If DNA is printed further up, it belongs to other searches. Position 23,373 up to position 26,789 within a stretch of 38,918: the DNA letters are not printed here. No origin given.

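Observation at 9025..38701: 29 co-directional genes (~29.7 kb) join Mvh hydrogenase, six HdrA-family genes, four MvhD, Flx-like, FrhB-like and NuoEF-like modules into one apparent operon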

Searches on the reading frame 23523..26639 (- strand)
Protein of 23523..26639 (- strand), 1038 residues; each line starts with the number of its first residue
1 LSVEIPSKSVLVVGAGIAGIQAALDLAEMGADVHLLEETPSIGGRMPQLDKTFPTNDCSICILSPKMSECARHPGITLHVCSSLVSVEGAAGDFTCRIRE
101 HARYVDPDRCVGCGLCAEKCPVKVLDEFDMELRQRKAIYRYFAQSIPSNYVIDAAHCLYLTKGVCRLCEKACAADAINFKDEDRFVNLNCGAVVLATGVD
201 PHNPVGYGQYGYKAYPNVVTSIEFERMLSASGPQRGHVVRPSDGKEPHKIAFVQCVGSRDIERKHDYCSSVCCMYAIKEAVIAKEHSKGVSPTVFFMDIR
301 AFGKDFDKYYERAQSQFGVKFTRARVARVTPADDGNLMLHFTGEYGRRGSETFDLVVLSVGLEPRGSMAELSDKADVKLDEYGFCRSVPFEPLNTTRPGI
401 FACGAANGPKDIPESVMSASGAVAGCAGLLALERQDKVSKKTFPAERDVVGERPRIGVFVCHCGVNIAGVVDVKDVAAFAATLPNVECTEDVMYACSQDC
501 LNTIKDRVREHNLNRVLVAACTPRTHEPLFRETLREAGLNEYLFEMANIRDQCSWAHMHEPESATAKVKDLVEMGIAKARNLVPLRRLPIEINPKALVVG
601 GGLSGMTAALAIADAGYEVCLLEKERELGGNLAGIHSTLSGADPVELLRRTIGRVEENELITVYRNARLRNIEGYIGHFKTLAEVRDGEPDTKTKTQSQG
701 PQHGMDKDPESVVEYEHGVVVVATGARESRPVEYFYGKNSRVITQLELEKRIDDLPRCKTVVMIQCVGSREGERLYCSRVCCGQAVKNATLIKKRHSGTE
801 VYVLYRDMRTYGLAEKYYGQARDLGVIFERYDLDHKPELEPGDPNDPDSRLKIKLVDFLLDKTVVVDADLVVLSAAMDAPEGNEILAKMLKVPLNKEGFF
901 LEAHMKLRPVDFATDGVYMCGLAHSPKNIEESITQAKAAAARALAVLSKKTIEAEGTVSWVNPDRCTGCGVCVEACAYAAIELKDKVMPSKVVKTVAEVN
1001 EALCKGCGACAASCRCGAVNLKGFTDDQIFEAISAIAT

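Call 5: search_protein_families(library=pfam, proteins=[window:23523-26639:-])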
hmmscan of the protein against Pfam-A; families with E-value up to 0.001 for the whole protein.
window:23523-26639:- (1038 aa): 25 families
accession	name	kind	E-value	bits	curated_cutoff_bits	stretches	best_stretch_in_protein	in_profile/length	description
PF07992.20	Pyr_redox_2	-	4.2e-26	92.5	26.1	3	297-419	178-287/291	Pyridine nucleotide-disulphide oxidoreductase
PF12831.13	FAD_oxidored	-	5.7e-18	65.8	27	2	10-46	2-38/416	FAD dependent oxidoreductase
PF13450.12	NAD_binding_8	-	9.5e-18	64.7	21.9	2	598-635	1-38/68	NAD(P)-binding Rossmann-like domain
PF00037.32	Fer4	-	2e-15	56.3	21.1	2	104-125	2-23/24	4Fe-4S binding domain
PF00890.30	FAD_binding_2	-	4.7e-14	52.8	20.4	2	596-633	2-39/414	FAD binding domain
PF12797.12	Fer4_2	-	1.2e-11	44.2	24.5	2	960-977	4-21/22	4Fe-4S binding domain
PF01266.30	DAO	-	3.5e-11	43.7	27.9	2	596-640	2-52/353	FAD dependent oxidoreductase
PF00070.33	Pyr_redox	-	1.2e-10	42.2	22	1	9-51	1-40/82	Pyridine nucleotide-disulphide oxidoreductase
PF01134.28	GIDA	-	1.2e-10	41.5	22.1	1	10-39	2-31/391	Glucose inhibited division protein A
PF12838.12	Fer4_7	-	4.5e-10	40.3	27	2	965-1018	1-52/52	4Fe-4S dicluster domain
PF03486.20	HI0933_like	-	6e-10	39.4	50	0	595-631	2-38/244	HI0933-like protein Rossmann domain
PF12837.12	Fer4_6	-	4.5e-09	36.3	25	2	105-124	4-23/24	4Fe-4S binding domain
PF13738.12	Pyr_redox_3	-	9.5e-08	32.1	30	0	6-44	163-201/305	Pyridine nucleotide-disulphide oxidoreductase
PF01946.23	Thi4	-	2.7e-07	30.5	26.2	0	597-631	21-56/235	Thi4 family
PF01262.27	AlaDh_PNT_C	-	2.8e-07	30.6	23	1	6-51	27-69/214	Alanine dehydrogenase/PNT, C-terminal domain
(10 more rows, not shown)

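Call 9: find_related_loci(query=window:23523-26639:-, collection=genome_contigs, flank=10000)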
Query window:23523-26639:- (1038 aa) in genome_contigs; peptide patterns used: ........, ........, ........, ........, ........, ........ (x = any residue, [..] = any of these).
600 stretches matched a pattern (row limit reached: there are more); 588 encode a relative of the query (tblastn E <= 1e-3); the best 80 are kept; 80 distinct loci.
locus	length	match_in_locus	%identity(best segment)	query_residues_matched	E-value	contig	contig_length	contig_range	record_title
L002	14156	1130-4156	68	1-1036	0e+0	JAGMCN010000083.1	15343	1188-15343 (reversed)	MAG: candidate division WOR-3 bacterium isolate RS_17_16 ZL495.bin.16.fa_83, whole genome shotgun sequence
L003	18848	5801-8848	88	1-1037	0e+0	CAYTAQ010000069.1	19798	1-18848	MAG TPA_asm: uncultured Desulfobacterales bacterium isolate binchicken_co151_453 genome assembly, contig: NODE_3823_leng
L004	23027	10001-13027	60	3-1036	0e+0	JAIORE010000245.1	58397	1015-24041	MAG: Candidatus Cloacimonadota bacterium isolate SMBSF10 20072_Bin_3_contigs_1_c_000000000055, whole genome shotgun sequ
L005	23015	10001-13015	60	7-1036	0e+0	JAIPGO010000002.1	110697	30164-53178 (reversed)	MAG: Candidatus Cloacimonadota bacterium isolate Tobar13.5m-G51 Tobar13-5m-C148, whole genome shotgun sequence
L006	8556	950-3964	61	3-1036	0e+0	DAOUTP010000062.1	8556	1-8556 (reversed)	MAG TPA_asm: Candidatus Cloacimonadota bacterium isolate CSMAG_800 CSMAG_800_k141_454114_length_8556_cov_14.7134, whole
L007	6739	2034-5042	61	7-1036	0e+0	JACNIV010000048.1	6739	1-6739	MAG: Candidatus Cloacimonadota bacterium isolate NIOZ-UU2 NIOZ-UU_NODE_14230_length_6739_cov_5.23549, whole genome shotg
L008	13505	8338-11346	60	5-1036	0e+0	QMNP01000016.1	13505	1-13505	MAG: Candidatus Cloacimonadota bacterium isolate B137_G9 B137_Guay9_scaffold_04428, whole genome shotgun sequence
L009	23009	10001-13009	60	7-1036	0e+0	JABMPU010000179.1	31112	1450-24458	MAG: Armatimonadota bacterium isolate bin.262 k141_6131955, whole genome shotgun sequence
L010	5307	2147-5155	60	5-1036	0e+0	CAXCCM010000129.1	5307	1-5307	MAG TPA_asm: uncultured bacterium isolate SRR3724644_metabat2_40 genome assembly, contig: ERZ4200978.4973, whole genome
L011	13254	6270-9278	60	7-1036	0e+0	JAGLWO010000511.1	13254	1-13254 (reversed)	MAG: Candidatus Cloacimonadota bacterium isolate RS_12_26 ZL285.bin.26.fa_511, whole genome shotgun sequence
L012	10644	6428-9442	58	3-1036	0e+0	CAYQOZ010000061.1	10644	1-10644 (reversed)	MAG TPA_asm: uncultured Candidatus Cloacimonadota bacterium isolate SRP077602_co7_565 genome assembly, contig: NODE_2823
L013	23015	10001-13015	60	7-1036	0e+0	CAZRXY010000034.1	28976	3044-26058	MAG TPA_asm: uncultured Candidatus Cloacimonadota bacterium isolate SRP067234_co1_53 genome assembly, contig: k99_704813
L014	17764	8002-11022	59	2-1037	0e+0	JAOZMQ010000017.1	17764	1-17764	MAG: Candidatus Cloacimonadota bacterium isolate GMC3.metabat2.36 GMC3_752_length_17764_cov_9.138009, whole genome shotg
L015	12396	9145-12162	61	7-1036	0e+0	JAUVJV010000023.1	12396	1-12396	MAG: Candidatus Eisenbacteria bacterium isolate CSMAG_463 CSMAG_463_k127_2552827_length_12396_cov_21.2558, whole genome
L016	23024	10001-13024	59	3-1036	0e+0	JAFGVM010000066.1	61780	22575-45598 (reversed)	MAG: Candidatus Delongbacteria bacterium isolate ZodW_Metabat.17 k87_12456072, whole genome shotgun sequence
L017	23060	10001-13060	69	7-1037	0e+0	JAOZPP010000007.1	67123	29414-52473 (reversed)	MAG: bacterium isolate GMC4.metabat2.244 GMC4_142_length_67123_cov_25.425225, whole genome shotgun sequence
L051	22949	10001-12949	51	17-1038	0e+0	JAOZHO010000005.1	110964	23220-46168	MAG: Candidatus Bathyarchaeota archaeon isolate QDN_3 k147_61664, whole genome shotgun sequence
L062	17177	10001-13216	48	2-1038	0e+0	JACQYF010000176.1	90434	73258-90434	MAG: Chloroflexi bacterium isolate NC_groundwater_1534_Pr4_S-0.65um_60_13 SR1-18-Sp65_coassembly_scaffold_542368, whole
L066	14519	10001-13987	50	20-1038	0e+0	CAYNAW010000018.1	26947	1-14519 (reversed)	MAG TPA_asm: uncultured Candidatus Bathyarchaeia archaeon isolate binchicken_co327_101 genome assembly, contig: NODE_320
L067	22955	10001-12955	50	20-1038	0e+0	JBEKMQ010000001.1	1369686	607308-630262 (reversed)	MAG: Candidatus Bathyarchaeia archaeon isolate SPRUCE 398 SPRUCE_398_1, whole genome shotgun sequence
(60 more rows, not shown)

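Call 16: search_protein_families(library=ncbifam, proteins=[window:23523-26639:-], max_evalue=0.00001)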
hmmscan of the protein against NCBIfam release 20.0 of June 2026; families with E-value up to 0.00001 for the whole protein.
window:23523-26639:- (1038 aa): 99 families (the best 25 are shown)
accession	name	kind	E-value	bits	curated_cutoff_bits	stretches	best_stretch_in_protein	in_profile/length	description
NF040770.1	hetero_SS_HdrA2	exception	4.5e-295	980.7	1100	3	7-431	139-561/777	CoB-CoM heterodisulfide reductase HdrA2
NF041778.1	hetero_SS_HdrA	equivalog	1.4e-221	737.5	1400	3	7-426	142-566/771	ferredoxin:CoB-CoM heterodisulfide reductase subunit HdrA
NF041891.1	hdrA_Methbact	equivalog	2.1e-208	694.2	1300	3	7-427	133-553/762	ferredoxin:CoB-CoM heterodisulfide reductase subunit HdrA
TIGR03997.1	mycofact_OYE_2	equivalog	5.5e-17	61.4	793.15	1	595-638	381-424/645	mycofactocin system FadH/OYE family oxidoreductase 2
TIGR03467.1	HpnE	equivalog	2.4e-15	56.8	283.05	2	10-46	1-37/430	hydroxysqualene dehydroxylase HpnE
TIGR01372.1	soxA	subfamily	1e-14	53.3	1164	1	596-665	171-240/996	sarcosine oxidase subunit alpha family protein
NF045637.1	carotdesatCrtDProt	equivalog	1.5e-14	53.4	580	1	10-50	1-41/485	1-hydroxycarotenoid 3,4-desaturase CrtD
NF005560.0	PRK07233.1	equivalog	1.8e-14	53.4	252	1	9-46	2-39/435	hypothetical protein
NF009410.0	PRK12771.1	subfamily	4e-14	52.1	516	1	7-46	138-177/566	NAD(P)-binding protein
NF042909.1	FMH_DH_FwdF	exception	7.4e-14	51.6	375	2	98-180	45-119/336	tungsten-dependent formylmethanofuran dehydrogenase subunit FwdF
NF058655.1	CrtID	equivalog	1.8e-13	50.2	640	0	10-51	1-42/478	bifunctional phytoene desaturase/3,4-desaturase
TIGR02734.1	crtI_fam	subfamily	8.9e-13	47.7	238.1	1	10-51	1-42/504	phytoene desaturase family protein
NF045599.1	bili_reduct_long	exception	1.9e-12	46.2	750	0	595-632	383-420/641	bilirubin reductase, long form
NF045663.1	diclust_near_Sec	equivalog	1.4e-11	43.3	530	1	591-639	104-152/759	pyridine nucleotide-disulfide oxidoreductase/dicluster-binding protein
NF006021.0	PRK08163.1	equivalog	1.9e-11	43.6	459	1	594-636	6-48/398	3-hydroxybenzoate 6-monooxygenase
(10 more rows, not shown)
